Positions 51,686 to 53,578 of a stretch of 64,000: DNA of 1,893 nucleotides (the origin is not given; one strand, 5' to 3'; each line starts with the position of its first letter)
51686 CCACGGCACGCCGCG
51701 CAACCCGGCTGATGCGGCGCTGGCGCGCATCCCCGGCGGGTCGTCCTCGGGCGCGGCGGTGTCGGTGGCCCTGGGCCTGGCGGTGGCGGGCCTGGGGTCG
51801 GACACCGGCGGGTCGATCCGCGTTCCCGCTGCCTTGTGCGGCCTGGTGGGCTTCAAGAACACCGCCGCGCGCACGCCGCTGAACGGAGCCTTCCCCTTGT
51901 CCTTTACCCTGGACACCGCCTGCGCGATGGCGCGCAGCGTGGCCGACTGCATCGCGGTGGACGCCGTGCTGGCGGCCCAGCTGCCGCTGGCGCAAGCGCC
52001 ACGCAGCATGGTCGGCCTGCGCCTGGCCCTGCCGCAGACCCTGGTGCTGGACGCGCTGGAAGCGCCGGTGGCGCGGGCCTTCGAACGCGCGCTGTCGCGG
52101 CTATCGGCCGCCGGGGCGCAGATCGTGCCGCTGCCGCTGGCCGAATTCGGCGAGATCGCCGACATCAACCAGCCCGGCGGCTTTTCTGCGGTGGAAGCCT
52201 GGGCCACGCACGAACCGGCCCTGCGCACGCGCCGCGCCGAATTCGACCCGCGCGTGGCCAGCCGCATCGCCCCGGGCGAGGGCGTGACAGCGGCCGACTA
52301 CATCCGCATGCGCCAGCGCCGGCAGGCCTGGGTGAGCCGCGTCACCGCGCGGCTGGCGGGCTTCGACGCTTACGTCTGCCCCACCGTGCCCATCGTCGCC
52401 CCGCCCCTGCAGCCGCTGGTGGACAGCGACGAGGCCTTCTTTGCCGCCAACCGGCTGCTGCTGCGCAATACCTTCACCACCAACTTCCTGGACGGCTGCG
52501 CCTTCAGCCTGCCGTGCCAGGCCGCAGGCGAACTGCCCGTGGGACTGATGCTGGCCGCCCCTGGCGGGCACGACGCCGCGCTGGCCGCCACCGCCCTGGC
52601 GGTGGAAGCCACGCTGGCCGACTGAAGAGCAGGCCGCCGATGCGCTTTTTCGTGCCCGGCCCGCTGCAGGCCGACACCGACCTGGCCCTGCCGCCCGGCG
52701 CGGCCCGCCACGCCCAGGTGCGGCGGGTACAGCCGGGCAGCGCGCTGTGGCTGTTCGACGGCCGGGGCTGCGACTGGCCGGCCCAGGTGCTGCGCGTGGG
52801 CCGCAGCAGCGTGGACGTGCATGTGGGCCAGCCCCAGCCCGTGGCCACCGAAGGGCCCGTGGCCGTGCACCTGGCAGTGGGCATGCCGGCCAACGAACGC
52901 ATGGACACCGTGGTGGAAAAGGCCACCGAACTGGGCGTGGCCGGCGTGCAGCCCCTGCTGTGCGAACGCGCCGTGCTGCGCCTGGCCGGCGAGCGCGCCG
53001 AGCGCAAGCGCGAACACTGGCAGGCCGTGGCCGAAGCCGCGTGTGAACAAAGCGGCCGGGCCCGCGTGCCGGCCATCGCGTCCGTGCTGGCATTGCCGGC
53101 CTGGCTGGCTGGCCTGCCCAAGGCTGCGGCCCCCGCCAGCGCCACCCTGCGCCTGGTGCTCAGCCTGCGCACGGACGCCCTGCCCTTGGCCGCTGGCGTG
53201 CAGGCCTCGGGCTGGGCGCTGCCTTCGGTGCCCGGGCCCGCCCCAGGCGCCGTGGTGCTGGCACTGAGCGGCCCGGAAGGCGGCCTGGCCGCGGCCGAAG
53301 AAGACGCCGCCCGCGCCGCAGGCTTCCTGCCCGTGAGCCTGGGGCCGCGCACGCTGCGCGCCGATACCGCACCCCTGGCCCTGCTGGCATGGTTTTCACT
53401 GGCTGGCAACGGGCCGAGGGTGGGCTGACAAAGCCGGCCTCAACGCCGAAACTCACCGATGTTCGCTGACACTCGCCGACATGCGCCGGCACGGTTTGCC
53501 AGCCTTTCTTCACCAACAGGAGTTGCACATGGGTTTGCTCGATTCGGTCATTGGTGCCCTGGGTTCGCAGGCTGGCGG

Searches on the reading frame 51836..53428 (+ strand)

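Call 49: search_protein_families(library=pfam, proteins=[window:51836-53428:+], max_evalue=0.001)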
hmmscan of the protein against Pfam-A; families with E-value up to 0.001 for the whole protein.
window:51836-53428:+ (530 aa): 2 families
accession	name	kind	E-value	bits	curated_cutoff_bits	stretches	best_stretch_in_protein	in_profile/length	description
PF04452.19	Methyltrans_RNA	-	5.1e-40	137.2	23.9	1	339-520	2-164/165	RNA methyltransferase domain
PF20260.4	PUA_4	-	1.2e-06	28.9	23.9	1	289-329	5-46/48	RNA methyltransferase PUA domain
